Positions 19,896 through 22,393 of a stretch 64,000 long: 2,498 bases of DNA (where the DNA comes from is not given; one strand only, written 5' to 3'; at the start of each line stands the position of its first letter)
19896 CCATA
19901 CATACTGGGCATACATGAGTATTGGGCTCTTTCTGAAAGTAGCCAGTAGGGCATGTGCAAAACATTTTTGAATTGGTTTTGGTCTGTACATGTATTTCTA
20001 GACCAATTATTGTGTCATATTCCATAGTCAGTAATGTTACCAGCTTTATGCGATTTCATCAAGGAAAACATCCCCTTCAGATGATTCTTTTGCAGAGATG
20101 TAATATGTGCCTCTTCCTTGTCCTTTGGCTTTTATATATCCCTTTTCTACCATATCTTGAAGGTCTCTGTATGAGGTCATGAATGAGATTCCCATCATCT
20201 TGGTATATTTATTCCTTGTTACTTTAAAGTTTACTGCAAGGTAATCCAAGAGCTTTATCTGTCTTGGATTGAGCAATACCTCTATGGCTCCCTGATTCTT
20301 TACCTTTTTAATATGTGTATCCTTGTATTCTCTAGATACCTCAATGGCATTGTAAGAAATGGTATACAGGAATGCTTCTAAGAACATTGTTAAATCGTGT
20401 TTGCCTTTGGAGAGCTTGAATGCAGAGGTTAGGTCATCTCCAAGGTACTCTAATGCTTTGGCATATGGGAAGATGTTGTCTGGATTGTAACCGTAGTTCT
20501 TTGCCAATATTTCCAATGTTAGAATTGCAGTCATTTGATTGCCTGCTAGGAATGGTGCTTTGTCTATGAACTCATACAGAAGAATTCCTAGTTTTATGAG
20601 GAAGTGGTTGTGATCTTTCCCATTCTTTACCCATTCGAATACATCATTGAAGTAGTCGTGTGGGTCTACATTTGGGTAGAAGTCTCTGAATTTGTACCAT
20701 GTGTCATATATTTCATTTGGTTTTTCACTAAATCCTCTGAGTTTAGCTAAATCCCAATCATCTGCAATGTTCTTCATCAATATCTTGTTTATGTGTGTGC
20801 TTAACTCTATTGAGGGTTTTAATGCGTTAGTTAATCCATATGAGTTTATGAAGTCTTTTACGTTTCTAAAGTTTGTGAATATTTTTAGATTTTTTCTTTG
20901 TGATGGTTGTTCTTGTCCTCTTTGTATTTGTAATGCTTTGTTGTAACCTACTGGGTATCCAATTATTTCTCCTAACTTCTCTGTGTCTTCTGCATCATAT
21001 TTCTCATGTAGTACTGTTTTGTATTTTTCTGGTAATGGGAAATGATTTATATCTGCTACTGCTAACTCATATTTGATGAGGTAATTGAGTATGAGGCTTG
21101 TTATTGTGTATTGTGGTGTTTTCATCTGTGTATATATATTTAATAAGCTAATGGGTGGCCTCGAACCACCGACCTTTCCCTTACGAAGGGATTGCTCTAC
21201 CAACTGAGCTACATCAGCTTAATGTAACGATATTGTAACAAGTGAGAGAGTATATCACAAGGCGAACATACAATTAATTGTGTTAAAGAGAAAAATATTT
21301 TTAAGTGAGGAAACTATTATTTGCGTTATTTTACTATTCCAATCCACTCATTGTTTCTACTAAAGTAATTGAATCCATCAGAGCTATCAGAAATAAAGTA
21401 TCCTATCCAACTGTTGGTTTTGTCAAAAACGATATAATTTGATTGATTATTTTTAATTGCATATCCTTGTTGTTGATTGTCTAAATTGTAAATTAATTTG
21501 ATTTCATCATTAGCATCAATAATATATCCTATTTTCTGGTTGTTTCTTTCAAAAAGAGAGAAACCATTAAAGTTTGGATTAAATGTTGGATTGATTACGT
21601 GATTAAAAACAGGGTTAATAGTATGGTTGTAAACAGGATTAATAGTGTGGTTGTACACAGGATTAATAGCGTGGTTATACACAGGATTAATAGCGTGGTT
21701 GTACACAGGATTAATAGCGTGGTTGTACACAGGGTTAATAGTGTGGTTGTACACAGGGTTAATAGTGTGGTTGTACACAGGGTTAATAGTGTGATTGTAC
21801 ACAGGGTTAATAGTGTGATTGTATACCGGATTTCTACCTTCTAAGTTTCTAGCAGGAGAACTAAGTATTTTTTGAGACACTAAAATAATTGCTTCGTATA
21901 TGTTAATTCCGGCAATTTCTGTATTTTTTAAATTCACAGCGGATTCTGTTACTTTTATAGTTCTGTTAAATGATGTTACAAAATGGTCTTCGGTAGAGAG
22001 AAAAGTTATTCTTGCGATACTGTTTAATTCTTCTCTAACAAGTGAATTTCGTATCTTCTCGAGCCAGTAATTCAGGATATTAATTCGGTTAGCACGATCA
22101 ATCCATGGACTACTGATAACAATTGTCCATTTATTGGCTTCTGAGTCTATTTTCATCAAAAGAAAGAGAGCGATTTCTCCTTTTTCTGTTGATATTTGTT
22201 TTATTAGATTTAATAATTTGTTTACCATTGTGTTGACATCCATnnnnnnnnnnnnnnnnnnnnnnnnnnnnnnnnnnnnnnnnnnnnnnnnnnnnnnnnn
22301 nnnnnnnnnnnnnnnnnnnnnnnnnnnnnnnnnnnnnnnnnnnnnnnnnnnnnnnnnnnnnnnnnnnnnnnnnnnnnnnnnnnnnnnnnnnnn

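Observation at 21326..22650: HEPN protein coupled to a 13x octapeptide-repeat protein in a tRNA-flanked pocket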

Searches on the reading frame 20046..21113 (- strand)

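Call 7: search_protein_families(library=pfam, proteins=[window:20046-21113:-], max_evalue=1)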
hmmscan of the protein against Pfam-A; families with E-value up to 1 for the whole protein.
window:20046-21113:- (355 aa): 7 families
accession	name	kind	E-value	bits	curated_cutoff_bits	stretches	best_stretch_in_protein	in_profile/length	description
PF02661.23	Fic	-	6.4e-05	24.2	24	1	107-202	9-91/93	Fic/DOC family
PF22168.2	DIP2311-like_C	-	0.026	15.3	27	1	305-338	27-60/63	Transcriptional regulator DIP2311-like, C-terminal domain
PF08220.18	HTH_DeoR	-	0.027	14.7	21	1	284-328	1-45/57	DeoR-like helix-turn-helix domain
PF13545.12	HTH_Crp_2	-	0.1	13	27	0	294-331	19-56/70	Crp-like helix-turn-helix domain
PF05856.17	ARPC4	-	0.19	11.8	22.2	1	270-327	75-132/167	ARP2/3 complex 20 kDa subunit (ARPC4)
PF25213.1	HVO_A0261_N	-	0.33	11.3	35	1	283-332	11-59/86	HVO_A0261 N-terminal domain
PF21278.2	YlmH_1st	-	0.45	11.1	27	0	268-298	13-45/65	YlmH, N-terminal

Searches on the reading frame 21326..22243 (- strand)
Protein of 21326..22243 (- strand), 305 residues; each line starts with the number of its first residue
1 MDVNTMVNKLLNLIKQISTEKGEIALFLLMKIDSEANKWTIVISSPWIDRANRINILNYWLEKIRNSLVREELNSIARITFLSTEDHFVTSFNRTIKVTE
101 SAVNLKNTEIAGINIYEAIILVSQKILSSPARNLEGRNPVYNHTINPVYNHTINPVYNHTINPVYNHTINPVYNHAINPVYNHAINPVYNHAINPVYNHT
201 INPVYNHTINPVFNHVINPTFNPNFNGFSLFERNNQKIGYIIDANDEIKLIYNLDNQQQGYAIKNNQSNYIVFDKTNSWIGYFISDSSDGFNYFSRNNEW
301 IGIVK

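Call 7: search_protein_families(library=pfam, proteins=[window:21326-22243:-], max_evalue=1)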
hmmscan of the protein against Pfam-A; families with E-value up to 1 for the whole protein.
window:21326-22243:- (305 aa): 0 families

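Call 8: search_protein_families(library=ncbifam, proteins=[window:21326-22243:-], max_evalue=1)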
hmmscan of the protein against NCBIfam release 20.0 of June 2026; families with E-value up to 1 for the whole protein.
window:21326-22243:- (305 aa): 1 family
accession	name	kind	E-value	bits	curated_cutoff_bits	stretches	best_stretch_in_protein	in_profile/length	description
NF058675.1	RcGTA_tape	equivalog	0.074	12.8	220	0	176-212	77-112/220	RcGTA-type gene transfer agent tail tape measure protein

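Call 9: search_protein_families(library=padloc, proteins=[window:21326-22243:-], max_evalue=1)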
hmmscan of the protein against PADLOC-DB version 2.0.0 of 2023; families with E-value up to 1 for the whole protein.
window:21326-22243:- (305 aa): 1 family
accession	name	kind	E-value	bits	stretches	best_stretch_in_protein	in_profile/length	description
PDLC03396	REase_II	-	0.014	12.1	1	89-272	347-533/550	Type II nicking endonuclease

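Call 65: predict_structure(alignment_id=A4)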
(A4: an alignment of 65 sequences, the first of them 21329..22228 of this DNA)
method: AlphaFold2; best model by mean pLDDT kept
length: 300 residues; sequences in the alignment: 65
mean_pLDDT: 93.5   pTM: 0.68
mean pLDDT of the five models: 93.5, 92.8, 92.3, 91.8, 89.4
residues with pLDDT >= 90: 264; 70-90: 26; 50-70: 6; < 50: 4
segments of 3 or more residues with pLDDT < 50: 124-127
pLDDT, mean of each block of 10 residues (from residue 1): 96 93 92 95 91 97 98 96 92 89 92 90 54 89 96 97 97 98 97 98 97 89 96 97 98 98 97 98 96 97
secondary structure, 60 per line:
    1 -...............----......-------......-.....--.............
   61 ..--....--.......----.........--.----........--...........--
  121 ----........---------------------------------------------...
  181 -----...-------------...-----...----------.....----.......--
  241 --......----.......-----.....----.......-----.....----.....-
elements in order: H2-16 E21-26 E34-39 H41-45 H48-62 H65-68 E71-77 H82-90 E98-105 E108-118 H125-132 E223-227 E232-238 E243-248 E253-259 E265-269 E274-280 E286-290 E295-299

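Call 68: fold_search(model_id=the predicted structure, library=pdb)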
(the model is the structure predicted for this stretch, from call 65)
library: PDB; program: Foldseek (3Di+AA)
matches with E <= 10: 920; with E <= 0.001: 0
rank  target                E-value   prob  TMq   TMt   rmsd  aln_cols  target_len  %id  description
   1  7ae9_F                9.9e-02  0.69  0.17  0.32   5.1        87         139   10  Crystal structure of mono-AMPylated HEPN(R46E) toxin in complex with MNT antitoxin (released 2020-12-30)
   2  7ae9_E                9.9e-02  0.47  0.14  0.24   7.2        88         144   10  Crystal structure of mono-AMPylated HEPN(R46E) toxin in complex with MNT antitoxin (released 2020-12-30)
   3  4x5k_A                9.9e-02  0.16  0.12  0.18  12.4       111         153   17  Human NAA50 complex with coenzyme A and an acetylated peptide (released 2015-12-16)
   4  9n73_LT               1.2e-01  0.18  0.13  0.06   9.6       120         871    8  SSU processome maturation and disassembly, State G (released 2025-10-29)
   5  7ae2_B                1.3e-01  0.47  0.14  0.24   6.9        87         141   14  Crystal structure of HEPN(H107A-Y109F) toxin in complex with MNT antitoxin (released 2020-12-30)
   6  1ib8                  1.3e-01  0.44  0.19  0.31  14.2       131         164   12  SOLUTION STRUCTURE AND FUNCTION OF A CONSERVED PROTEIN SP14.3 ENCODED BY AN ESSENTIAL STREPTOCOCCUS PNEUMONIAE GENE (released 2002-03-27)
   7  7ae9_G                1.4e-01  0.69  0.18  0.32   4.9        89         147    8  Crystal structure of mono-AMPylated HEPN(R46E) toxin in complex with MNT antitoxin (released 2020-12-30)
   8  6r60_A                1.4e-01  0.28  0.13  0.18   9.0        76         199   13  asymmetric antiparallel assembly of two 5-bladed beta-propeller fragments (released 2019-11-13)
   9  4pug_B                1.7e-01  0.66  0.17  0.43   4.6        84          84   14  BolA1 from Arabidopsis thaliana (released 2014-07-23)
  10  6wf5_A                1.8e-01  0.09  0.12  0.17  13.0       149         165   13  Crystal structure of human Naa50 in complex with a truncated cofactor derived inhibitor (compound 2) (released 2020-07-01)
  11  6r60_B                1.9e-01  0.23  0.13  0.19   8.6        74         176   14  asymmetric antiparallel assembly of two 5-bladed beta-propeller fragments (released 2019-11-13)
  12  6niy_B                1.9e-01  0.15  0.12  0.11  10.2       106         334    9  A high-resolution cryo-electron microscopy structure of a calcitonin receptor-heterotrimeric Gs protein complex (released 2019-01-23)
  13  9n77_LT               1.9e-01  0.15  0.13  0.06   9.6       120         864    8  SSU processome maturation and disassembly, State K (released 2025-11-05)
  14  2psw_A                1.9e-01  0.11  0.12  0.18  12.7       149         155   15  Human MAK3 homolog in complex with CoA (released 2007-06-05)
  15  6r60_D                2.4e-01  0.21  0.13  0.20   8.6        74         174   14  asymmetric antiparallel assembly of two 5-bladed beta-propeller fragments (released 2019-11-13)
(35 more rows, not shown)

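Call 98: fold_search(model_id=the predicted structure, library=viral)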
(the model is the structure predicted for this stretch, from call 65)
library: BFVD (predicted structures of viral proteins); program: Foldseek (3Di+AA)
matches with E <= 10: 733; with E <= 0.001: 0
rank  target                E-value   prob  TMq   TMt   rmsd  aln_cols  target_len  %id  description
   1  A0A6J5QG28            3.2e-02  0.99  0.16  0.47   3.1        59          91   17  Uncharacterized protein [uncultured Caudovirales phage]
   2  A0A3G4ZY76            4.3e-02  0.63  0.14  0.11   6.5       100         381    6  Uncharacterized protein [Faunusvirus sp.]
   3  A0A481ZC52            9.2e-02  0.82  0.18  0.19   6.0       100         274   12  Uncharacterized protein [Pithovirus LCPAC401]
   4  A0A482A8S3            1.0e-01  0.54  0.20  0.06  12.2       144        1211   15  Outer capsid protein VP2 [Japanaut virus]
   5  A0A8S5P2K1            1.4e-01  0.23  0.10  0.26  10.4        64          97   14  Uncharacterized protein [Siphoviridae sp. ctZE52]
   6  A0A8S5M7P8            1.5e-01  0.85  0.20  0.31   3.8        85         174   14  40S ribosomal protein S3 [Siphoviridae sp. ctrgt10]
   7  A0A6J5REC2            1.5e-01  0.16  0.12  0.08  10.1       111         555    6  Bulb-type lectin domain containing protein [uncultured Caudovirales phage]
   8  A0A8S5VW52            1.5e-01  0.30  0.17  0.27  12.4       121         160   13  (no name in the UniProt tables at hand)
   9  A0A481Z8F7            1.7e-01  0.72  0.17  0.23   3.7        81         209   15  Uncharacterized protein [Pithovirus LCPAC302]
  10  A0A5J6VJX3            1.8e-01  0.13  0.10  0.17  14.1        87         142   20  F-box domain-containing protein [Megaviridae environmental sample]
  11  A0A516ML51            2.0e-01  0.33  0.20  0.28  15.1       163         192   10  (no name in the UniProt tables at hand)
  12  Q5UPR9                2.2e-01  0.15  0.12  0.08   7.0       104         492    7  Putative BTB/POZ domain and WD-repeat protein R786 [Acanthamoeba polyphaga mimivirus]
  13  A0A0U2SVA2            2.3e-01  0.18  0.12  0.14   6.8       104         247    6  (no name in the UniProt tables at hand)
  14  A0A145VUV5            2.5e-01  0.18  0.16  0.15  14.7       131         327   12  Uncharacterized protein [Abalone herpesvirus Taiwan/2005]
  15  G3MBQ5                2.6e-01  0.08  0.19  0.06  27.8       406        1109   12  Gp189 [Bacillus phage G]
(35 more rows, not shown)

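Call 106: search_protein_families(library=phrogs, proteins=[window:21329-22243:-], max_evalue=0.01)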
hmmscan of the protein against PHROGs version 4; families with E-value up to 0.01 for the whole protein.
window:21329-22243:- (305 aa): 0 families

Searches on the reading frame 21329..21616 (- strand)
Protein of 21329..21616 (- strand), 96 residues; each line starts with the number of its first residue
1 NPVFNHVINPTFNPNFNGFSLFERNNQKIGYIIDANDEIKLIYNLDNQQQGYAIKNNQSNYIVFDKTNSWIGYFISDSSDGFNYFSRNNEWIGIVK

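Call 50: search_protein_representatives(protein=window:21329-21616:-)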
Query: 96 residues. Proteins with E-value up to 0.001 (for the whole library): 219; up to 1e-10: 50; up to 1e-30: 1. The best 150 are listed.
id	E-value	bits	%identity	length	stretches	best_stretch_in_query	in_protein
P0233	5.6e-59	212.7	89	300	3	1-96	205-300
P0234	1.6e-22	95.7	44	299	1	1-96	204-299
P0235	4.1e-18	81.6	43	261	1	1-95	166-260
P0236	5.0e-18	81.3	50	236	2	1-96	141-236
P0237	9.8e-18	80.4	44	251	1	1-95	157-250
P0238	2.3e-17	79.2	38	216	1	2-95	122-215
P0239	3.6e-17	78.6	47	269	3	1-95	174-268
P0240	5.0e-17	78.1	44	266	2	1-95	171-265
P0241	1.2e-16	76.9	42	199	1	1-96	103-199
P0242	3.0e-16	75.6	46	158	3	1-94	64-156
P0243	1.8e-15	73.1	39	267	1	1-95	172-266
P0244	3.1e-15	72.4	54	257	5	1-93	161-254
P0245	6.7e-15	71.3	38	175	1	2-95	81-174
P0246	1.6e-14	70.1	38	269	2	1-94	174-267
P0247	2.8e-14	69.3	36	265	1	1-95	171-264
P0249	4.0e-14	68.8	40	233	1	1-96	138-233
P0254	1.1e-13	67.4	40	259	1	1-96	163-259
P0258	4.0e-13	65.6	33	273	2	1-94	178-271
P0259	6.9e-13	64.8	39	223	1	1-94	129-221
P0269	1.4e-11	60.6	43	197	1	2-96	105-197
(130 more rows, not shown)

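Call 53: search_protein_families(library=pfam, proteins=[P0235, P0238, P0240, P0243, P0244, P0249, P0254, P0258, P0259, P0269], max_evalue=0.1)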
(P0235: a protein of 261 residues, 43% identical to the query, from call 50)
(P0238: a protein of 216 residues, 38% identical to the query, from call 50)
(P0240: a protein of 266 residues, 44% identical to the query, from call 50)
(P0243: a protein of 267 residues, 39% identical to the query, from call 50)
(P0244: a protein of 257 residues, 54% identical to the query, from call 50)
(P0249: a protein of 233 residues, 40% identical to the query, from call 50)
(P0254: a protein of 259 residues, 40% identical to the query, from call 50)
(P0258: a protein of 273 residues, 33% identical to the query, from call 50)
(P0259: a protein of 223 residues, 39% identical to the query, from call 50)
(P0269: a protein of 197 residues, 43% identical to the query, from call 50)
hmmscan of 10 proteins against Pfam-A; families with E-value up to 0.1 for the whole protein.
P0235 (261 aa): 1 family
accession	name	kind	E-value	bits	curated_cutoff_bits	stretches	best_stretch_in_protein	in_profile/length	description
PF23273.1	DUF7076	-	0.023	15.2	27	0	156-181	7-32/119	Domain of unknown function (DUF7076)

P0238 (216 aa): 0 families

P0240 (266 aa): 0 families

P0243 (267 aa): 1 family
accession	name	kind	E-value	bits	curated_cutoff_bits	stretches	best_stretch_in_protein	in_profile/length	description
PF21070.2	IcmF_helical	-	0.059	14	24.1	0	169-194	4-29/106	Type VI secretion protein IcmF helical domain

P0244 (257 aa): 0 families

P0249 (233 aa): 1 family
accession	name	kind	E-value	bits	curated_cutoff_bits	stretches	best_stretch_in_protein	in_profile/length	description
PF05016.21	ParE_toxin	-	0.00015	22.7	23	1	12-70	20-75/89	ParE toxin of type II toxin-antitoxin system, parDE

P0254 (259 aa): 1 family
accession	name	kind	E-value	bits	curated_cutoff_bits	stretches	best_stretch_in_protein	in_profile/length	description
PF05016.21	ParE_toxin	-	0.064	14.3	23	0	17-81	11-86/89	ParE toxin of type II toxin-antitoxin system, parDE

P0258 (273 aa): 0 families

P0259 (223 aa): 0 families

P0269 (197 aa): 0 families

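Call 76: search_protein_families(library=pfam, alignment_id=A6, max_evalue=0.01)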
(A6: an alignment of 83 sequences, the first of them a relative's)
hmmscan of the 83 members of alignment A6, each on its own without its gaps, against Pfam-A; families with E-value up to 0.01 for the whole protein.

A. member 1, P0235 (261 aa): 0 families

B. families by the number of members that match (of 83 scanned): 10 families
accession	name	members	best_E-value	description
PF05016.21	ParE_toxin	5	5e-05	ParE toxin of type II toxin-antitoxin system, parDE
PF11396.14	PepSY_like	2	0.0024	Putative beta-lactamase-inhibitor-like, PepSY-like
PF13511.11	DUF4124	1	2.2e-07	Domain of unknown function (DUF4124)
PF17932.6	TetR_C_24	1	4.4e-07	Tetracyclin repressor-like, C-terminal domain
PF00440.29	TetR_N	1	1.7e-05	Bacterial regulatory proteins, tetR family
PF02389.20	Cornifin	1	0.0019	Cornifin (SPRR) family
PF05616.18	Neisseria_TspB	1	0.0043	Neisseria meningitidis TspB protein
PF22346.2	CARDS_D3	1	0.0051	ADP-ribosylating toxin CARDS, C-terminal beta-trefoil domain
PF07210.18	DUF1416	1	0.009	Protein of unknown function (DUF1416)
PF10049.14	DUF2283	1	0.0094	Protein of unknown function (DUF2283)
